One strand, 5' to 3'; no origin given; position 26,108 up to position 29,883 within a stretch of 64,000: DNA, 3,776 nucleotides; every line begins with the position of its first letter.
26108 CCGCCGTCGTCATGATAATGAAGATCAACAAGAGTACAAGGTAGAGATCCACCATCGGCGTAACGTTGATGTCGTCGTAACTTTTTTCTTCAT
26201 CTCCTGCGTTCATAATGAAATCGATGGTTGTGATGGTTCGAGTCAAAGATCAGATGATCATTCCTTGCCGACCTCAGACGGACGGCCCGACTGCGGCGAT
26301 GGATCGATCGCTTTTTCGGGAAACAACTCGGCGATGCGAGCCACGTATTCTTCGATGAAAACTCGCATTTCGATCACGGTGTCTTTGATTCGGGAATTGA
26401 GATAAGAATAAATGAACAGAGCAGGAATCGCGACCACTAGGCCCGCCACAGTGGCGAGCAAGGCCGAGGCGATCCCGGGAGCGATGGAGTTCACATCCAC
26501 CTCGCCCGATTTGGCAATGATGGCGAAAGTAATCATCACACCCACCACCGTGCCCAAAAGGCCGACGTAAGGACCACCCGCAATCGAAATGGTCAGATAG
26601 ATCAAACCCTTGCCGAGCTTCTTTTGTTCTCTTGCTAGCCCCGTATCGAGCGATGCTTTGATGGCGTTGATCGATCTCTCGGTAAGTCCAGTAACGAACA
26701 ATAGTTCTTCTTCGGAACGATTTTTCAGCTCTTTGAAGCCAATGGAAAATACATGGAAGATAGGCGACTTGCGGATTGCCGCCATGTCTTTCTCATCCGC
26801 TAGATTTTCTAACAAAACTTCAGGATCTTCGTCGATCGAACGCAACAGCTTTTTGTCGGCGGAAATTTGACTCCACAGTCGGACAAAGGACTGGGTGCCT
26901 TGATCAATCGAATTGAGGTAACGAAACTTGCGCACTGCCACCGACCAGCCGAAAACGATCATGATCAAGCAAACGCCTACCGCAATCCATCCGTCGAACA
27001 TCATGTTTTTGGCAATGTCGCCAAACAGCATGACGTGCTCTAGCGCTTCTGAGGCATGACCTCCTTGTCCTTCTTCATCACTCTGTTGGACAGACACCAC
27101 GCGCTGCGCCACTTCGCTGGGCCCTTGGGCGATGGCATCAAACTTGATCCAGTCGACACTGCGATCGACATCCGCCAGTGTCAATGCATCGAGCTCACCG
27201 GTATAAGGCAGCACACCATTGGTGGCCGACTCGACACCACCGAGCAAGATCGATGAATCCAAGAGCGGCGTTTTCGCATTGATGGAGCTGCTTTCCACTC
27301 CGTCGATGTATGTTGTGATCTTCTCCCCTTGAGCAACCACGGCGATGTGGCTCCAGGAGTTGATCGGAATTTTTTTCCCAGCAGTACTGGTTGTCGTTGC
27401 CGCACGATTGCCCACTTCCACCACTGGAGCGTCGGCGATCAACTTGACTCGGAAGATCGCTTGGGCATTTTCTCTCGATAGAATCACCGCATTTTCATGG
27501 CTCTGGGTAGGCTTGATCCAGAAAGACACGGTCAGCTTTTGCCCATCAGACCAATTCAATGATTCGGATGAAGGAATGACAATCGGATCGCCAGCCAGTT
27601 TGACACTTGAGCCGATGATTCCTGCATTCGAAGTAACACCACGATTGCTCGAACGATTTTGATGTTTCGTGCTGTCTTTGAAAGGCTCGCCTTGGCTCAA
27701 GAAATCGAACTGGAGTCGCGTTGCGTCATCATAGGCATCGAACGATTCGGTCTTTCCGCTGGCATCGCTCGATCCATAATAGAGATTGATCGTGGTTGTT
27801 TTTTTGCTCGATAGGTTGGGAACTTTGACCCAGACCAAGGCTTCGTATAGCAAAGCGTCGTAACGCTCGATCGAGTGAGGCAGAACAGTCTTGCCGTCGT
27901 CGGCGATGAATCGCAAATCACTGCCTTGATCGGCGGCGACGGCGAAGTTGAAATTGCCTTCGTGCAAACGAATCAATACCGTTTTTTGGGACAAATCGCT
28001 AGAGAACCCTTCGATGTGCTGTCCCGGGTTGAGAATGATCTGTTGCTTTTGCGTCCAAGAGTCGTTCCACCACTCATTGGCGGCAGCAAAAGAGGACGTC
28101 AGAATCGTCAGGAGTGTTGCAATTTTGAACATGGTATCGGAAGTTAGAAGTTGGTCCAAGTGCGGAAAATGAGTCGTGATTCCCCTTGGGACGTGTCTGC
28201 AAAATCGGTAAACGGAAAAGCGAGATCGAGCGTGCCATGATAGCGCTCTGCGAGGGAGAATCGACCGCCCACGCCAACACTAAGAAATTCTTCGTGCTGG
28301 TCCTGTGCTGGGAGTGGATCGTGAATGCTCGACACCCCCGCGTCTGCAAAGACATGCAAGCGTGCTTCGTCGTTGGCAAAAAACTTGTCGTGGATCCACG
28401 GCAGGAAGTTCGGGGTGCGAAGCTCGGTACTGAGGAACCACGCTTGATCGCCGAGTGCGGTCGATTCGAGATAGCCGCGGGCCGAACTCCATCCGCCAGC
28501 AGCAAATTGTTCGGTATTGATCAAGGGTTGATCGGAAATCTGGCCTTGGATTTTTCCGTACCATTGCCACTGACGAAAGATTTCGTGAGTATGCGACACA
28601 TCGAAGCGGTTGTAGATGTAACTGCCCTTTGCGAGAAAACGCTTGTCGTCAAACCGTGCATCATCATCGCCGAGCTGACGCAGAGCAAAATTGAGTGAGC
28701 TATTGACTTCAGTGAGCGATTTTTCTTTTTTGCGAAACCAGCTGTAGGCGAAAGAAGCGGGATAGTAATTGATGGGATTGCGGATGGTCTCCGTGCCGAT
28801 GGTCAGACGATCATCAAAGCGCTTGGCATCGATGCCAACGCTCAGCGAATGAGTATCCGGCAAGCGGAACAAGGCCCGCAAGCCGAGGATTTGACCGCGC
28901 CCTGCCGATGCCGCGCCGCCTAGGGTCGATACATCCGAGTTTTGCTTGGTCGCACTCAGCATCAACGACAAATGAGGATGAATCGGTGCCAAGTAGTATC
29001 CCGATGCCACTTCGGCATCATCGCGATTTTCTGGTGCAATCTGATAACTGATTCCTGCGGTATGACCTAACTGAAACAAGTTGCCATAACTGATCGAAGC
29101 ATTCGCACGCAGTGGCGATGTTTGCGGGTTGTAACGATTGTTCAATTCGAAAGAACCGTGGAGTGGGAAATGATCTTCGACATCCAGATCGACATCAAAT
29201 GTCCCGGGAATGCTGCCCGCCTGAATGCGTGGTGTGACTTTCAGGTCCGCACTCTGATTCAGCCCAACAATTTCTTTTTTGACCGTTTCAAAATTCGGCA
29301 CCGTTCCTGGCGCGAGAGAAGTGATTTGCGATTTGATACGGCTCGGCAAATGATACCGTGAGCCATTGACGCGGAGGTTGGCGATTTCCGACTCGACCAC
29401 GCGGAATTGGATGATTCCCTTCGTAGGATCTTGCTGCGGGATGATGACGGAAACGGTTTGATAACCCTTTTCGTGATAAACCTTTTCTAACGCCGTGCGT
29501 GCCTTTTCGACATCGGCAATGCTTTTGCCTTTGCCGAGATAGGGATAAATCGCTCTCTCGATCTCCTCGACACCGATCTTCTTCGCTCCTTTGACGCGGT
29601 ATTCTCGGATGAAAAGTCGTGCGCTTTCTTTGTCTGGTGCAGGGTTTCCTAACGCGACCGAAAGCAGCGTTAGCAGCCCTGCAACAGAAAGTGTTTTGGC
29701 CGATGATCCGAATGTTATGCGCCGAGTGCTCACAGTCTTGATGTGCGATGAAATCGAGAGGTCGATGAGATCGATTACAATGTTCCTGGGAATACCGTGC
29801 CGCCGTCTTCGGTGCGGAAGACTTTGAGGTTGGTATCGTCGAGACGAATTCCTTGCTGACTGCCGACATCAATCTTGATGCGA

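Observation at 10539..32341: A 22-kb operon couples a two-partner secretion pair to a dedicated ExbB-ExbD-TonB motor, a second OM barrel and periplasmic chaperones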

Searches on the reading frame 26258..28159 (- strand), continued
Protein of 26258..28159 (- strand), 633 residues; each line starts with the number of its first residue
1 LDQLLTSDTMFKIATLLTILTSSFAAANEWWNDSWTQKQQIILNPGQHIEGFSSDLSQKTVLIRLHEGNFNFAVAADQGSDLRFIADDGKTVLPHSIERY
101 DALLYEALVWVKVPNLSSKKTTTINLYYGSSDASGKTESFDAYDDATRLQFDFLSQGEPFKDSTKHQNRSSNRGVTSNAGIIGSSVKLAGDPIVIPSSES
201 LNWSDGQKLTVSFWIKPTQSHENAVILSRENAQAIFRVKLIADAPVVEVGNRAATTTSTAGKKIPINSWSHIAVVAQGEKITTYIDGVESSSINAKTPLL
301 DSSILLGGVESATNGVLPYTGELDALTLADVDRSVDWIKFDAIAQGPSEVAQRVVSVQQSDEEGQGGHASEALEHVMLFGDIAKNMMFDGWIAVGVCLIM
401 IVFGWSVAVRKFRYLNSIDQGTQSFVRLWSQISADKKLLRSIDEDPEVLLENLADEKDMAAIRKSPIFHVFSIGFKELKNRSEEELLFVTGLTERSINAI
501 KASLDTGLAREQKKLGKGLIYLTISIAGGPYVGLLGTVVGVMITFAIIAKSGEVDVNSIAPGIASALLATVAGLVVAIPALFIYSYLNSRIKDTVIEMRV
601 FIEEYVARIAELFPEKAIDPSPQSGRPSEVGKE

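Call 33: get_annotated_region(hit=H7, flank=20000)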
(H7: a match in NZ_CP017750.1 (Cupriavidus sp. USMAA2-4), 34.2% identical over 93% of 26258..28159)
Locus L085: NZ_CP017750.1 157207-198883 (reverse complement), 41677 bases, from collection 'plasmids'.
description: Cupriavidus sp. USMAA2-4 isolate pure plasmid unnamed1, complete sequence
organism: Cupriavidus sp. USMAA2-4 (NCBI taxid 876364)
taxonomy: Bacteria; Pseudomonadota; Betaproteobacteria; Burkholderiales; Burkholderiaceae; Cupriavidus; Cupriavidus sp. USMAA2-4
host: -; source: cell culture,Sungai Pinang, Penang, Malaysia; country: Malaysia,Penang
typing (MOB-suite, as given by PLSDB): mobilizable; relaxase MOBP
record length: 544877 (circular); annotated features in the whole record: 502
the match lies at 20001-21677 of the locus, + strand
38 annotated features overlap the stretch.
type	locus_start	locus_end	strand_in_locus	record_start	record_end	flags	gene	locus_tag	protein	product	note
CDS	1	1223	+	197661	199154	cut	-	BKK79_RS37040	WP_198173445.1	Hint domain-containing protein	-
CDS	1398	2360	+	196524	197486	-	gspK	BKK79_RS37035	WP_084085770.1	type II secretion system minor pseudopilin GspK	GO:0009306 - protein secretion [Evidence IEA]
CDS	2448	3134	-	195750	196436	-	-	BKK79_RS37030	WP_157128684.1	prepilin-type N-terminal cleavage/methylation domain-containing protein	-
CDS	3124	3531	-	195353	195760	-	gspI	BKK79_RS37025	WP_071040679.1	type II secretion system minor pseudopilin GspI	GO:0015628 - protein secretion by the type II secretion system [Evidence IEA]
CDS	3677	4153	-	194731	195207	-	-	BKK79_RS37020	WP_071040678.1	GspH/FimT family pseudopilin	GO:0015628 - protein secretion by the type II secretion system [Evidence IEA]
CDS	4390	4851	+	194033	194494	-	-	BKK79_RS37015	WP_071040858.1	lytic transglycosylase domain-containing protein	-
CDS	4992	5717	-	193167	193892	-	gspM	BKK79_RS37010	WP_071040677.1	type II secretion system protein GspM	GO:0015628 - protein secretion by the type II secretion system [Evidence IEA]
CDS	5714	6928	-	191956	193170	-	gspL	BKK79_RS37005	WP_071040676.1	type II secretion system protein GspL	GO:0015628 - protein secretion by the type II secretion system [Evidence IEA]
CDS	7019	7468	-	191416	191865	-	gspG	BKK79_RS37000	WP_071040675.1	type II secretion system major pseudopilin GspG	GO:0015628 - protein secretion by the type II secretion system [Evidence IEA]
CDS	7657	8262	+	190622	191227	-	-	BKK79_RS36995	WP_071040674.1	hypothetical protein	-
CDS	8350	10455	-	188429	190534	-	-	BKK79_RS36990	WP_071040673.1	DNA/RNA non-specific endonuclease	-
CDS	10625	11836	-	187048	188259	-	gspF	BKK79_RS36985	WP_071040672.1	type II secretion system inner membrane protein GspF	GO:0015628 - protein secretion by the type II secretion system [Evidence IEA]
CDS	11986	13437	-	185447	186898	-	gspE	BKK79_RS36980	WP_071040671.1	type II secretion system ATPase GspE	GO:0015628 - protein secretion by the type II secretion system [Evidence IEA]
CDS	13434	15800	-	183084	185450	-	gspD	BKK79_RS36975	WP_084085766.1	type II secretion system secretin GspD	GO:0015628 - protein secretion by the type II secretion system [Evidence IEA]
CDS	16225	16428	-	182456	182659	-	-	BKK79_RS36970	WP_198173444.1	hypothetical protein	-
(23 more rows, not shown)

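Call 66: search_protein_families(library=pfam, proteins=[L001:40005-41726:-, L084:5509-6789:+, L084:4486-5403:+, L083:14604-15341:+, L001:15091-15822:+, L001:24920-25513:+, L002:24725-25393:+], max_evalue=0.01)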
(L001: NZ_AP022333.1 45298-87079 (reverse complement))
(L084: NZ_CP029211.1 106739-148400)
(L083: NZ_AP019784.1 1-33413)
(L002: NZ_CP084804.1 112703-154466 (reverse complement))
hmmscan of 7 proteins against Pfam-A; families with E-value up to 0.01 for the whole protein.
L001:40005-41726:- (573 aa): 1 family
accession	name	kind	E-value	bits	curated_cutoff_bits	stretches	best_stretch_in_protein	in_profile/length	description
PF12849.12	PBP_like_2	-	1.5e-11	45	27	1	157-382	81-163/267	PBP superfamily domain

L084:5509-6789:+ (426 aa): 0 families

L084:4486-5403:+ (305 aa): 1 family
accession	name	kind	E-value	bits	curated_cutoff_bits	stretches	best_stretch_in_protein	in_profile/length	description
PF07589.16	PEP-CTERM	-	1e-05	25.9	20.7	1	279-302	1-23/24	PEP-CTERM motif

L083:14604-15341:+ (245 aa): 3 families
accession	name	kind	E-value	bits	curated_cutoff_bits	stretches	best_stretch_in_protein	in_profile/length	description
PF05859.17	Mis12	-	0.0022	18.2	25.7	1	49-148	111-208/231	Mis12 protein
PF06009.19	Laminin_II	-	0.0041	17.6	33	1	30-130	8-107/138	Laminin Domain II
PF11932.13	DUF3450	-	0.0081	15.9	32.6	1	11-122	2-98/241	Protein of unknown function (DUF3450)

L001:15091-15822:+ (243 aa): 1 family
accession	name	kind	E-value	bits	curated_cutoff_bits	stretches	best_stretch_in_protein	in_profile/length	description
PF07660.19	STN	-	6e-11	42.4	28.4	1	66-116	1-51/52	Secretin and TonB N terminus short domain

L001:24920-25513:+ (197 aa): 4 families
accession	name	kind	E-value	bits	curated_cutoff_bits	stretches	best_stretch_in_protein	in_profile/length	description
PF11887.13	Mce4_CUP1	-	0.00054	20.1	32.6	1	22-123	94-195/222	Cholesterol uptake porter CUP1 of Mce4, putative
PF16342.10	DUF4972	-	0.0037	17.6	28.8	1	22-106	38-123/128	Domain of unknown function (DUF4972)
PF16515.11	HIP1_clath_bdg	-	0.0066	17.3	28.8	0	46-109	14-77/99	Clathrin-binding domain of Huntingtin-interacting protein 1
PF17675.6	APG6_N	-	0.0074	17.2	45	1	30-91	45-106/132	Apg6 coiled-coil region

L002:24725-25393:+ (222 aa): 1 family
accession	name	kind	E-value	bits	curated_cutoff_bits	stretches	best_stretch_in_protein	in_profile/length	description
PF14362.11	DUF4407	-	0.0016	18.3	31.3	1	30-162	107-234/297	Domain of unknown function (DUF4407)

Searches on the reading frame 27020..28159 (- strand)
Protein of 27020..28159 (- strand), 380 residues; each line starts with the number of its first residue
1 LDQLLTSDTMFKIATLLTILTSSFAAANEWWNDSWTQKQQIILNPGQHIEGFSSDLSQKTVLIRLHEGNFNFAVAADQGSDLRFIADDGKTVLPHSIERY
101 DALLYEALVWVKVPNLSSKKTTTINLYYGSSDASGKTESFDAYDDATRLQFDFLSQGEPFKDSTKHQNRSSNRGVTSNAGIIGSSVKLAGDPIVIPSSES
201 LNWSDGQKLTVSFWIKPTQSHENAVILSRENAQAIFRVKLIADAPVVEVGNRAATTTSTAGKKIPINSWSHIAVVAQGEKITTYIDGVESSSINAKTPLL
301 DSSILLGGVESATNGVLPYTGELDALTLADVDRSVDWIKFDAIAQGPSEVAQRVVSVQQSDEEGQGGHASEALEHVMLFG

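Call 106: find_related_loci(query=A9, collection=metagenome_contigs, flank=10000)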
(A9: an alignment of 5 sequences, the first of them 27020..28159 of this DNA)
Query A9 (380 aa) in metagenome_contigs; peptide patterns used: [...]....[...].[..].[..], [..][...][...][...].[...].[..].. (x = any residue, [..] = any of these).
600 stretches matched a pattern (row limit reached: there are more); 454 encode a relative of the query (tblastn E <= 1e-3); the best 80 are kept; 80 distinct loci.
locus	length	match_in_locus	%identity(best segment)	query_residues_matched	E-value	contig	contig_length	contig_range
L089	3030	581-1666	38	20-379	6e-84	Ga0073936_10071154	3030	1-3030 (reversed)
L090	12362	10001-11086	40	20-379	1e-79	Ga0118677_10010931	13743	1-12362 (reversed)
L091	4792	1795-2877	39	17-380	8e-80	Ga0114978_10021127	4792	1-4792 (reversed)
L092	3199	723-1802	39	20-379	3e-79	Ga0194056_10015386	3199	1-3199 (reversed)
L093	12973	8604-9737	39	9-379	2e-78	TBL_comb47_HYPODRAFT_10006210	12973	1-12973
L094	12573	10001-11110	38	13-379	5e-78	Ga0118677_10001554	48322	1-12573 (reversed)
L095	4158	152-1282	38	7-379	3e-77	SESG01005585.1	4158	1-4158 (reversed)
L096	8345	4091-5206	36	10-379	9e-76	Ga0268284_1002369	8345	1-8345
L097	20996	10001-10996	40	27-352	2e-74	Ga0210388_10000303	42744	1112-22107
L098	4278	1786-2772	39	26-351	1e-74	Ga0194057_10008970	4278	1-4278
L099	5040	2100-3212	36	8-380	1e-74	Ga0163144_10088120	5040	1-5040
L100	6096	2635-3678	39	17-363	8e-73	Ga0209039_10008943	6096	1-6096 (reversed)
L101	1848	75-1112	38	4-346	6e-76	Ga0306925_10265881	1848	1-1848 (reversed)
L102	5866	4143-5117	40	27-347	9e-73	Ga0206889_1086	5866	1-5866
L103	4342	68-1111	39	17-363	3e-72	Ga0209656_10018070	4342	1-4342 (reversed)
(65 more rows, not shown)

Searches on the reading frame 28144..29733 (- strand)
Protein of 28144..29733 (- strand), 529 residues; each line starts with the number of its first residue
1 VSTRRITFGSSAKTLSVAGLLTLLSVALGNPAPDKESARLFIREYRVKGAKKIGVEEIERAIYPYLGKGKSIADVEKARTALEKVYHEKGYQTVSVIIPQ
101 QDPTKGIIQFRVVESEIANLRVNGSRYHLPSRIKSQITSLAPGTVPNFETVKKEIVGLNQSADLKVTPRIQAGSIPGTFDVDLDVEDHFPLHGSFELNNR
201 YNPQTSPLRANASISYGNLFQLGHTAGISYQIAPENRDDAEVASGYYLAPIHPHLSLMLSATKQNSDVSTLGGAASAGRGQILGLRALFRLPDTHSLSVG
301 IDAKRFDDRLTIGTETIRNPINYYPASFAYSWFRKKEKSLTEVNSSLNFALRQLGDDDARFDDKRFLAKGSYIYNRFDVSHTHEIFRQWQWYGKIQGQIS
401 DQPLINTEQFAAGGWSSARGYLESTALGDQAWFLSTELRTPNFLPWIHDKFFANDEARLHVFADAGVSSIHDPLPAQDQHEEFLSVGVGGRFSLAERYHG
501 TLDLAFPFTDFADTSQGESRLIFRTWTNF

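Call 3: search_protein_families(library=pfam, proteins=[window:28144-29733:-], max_evalue=0.01)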
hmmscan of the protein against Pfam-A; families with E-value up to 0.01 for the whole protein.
window:28144-29733:- (529 aa): 4 families
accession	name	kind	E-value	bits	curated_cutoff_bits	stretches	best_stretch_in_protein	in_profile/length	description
PF03865.19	ShlB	-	4.6e-20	72.8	22.7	1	178-489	2-308/311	Haemolysin secretion/activation protein ShlB/FhaC/HecB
PF08479.16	POTRA_2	-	4.1e-15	55.8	24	1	41-114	2-75/76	POTRA domain, ShlB-type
PF01103.29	Omp85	-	1.6e-05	25.1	24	1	391-513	181-311/325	Omp85 superfamily domain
PF07244.20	POTRA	-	0.0017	19.5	21.3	1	42-114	3-78/79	Surface antigen variable number repeat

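Call 5: search_protein_families(library=ncbifam, proteins=[window:28144-29733:-], max_evalue=0.01)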
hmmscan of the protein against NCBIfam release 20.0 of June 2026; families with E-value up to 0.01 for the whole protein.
window:28144-29733:- (529 aa): 2 families
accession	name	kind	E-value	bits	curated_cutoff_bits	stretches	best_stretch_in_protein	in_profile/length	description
TIGR03303.1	OM_YaeT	equivalog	6.1e-05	21.6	297.15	0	43-145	4-99/741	outer membrane protein assembly factor BamA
NF047779.1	Omp85_fam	subfamily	0.00041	19.9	200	1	410-505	317-407/423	Omp85 family outer membrane protein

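Call 58: search_solved_structures(query=window:28144-29733:-, max_evalue=0.01, show_alignments=2)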
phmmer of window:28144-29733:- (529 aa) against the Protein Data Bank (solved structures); distinct sequences matched with E-value up to 0.01: 2.
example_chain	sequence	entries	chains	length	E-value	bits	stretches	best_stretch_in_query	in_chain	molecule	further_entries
6wim_A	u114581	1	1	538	2.9e-11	46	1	42-223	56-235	Outer membrane transporter CdiB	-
4qky_A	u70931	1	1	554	0.0098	17.9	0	81-442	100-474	Filamentous hemagglutinin transporter protein FhaC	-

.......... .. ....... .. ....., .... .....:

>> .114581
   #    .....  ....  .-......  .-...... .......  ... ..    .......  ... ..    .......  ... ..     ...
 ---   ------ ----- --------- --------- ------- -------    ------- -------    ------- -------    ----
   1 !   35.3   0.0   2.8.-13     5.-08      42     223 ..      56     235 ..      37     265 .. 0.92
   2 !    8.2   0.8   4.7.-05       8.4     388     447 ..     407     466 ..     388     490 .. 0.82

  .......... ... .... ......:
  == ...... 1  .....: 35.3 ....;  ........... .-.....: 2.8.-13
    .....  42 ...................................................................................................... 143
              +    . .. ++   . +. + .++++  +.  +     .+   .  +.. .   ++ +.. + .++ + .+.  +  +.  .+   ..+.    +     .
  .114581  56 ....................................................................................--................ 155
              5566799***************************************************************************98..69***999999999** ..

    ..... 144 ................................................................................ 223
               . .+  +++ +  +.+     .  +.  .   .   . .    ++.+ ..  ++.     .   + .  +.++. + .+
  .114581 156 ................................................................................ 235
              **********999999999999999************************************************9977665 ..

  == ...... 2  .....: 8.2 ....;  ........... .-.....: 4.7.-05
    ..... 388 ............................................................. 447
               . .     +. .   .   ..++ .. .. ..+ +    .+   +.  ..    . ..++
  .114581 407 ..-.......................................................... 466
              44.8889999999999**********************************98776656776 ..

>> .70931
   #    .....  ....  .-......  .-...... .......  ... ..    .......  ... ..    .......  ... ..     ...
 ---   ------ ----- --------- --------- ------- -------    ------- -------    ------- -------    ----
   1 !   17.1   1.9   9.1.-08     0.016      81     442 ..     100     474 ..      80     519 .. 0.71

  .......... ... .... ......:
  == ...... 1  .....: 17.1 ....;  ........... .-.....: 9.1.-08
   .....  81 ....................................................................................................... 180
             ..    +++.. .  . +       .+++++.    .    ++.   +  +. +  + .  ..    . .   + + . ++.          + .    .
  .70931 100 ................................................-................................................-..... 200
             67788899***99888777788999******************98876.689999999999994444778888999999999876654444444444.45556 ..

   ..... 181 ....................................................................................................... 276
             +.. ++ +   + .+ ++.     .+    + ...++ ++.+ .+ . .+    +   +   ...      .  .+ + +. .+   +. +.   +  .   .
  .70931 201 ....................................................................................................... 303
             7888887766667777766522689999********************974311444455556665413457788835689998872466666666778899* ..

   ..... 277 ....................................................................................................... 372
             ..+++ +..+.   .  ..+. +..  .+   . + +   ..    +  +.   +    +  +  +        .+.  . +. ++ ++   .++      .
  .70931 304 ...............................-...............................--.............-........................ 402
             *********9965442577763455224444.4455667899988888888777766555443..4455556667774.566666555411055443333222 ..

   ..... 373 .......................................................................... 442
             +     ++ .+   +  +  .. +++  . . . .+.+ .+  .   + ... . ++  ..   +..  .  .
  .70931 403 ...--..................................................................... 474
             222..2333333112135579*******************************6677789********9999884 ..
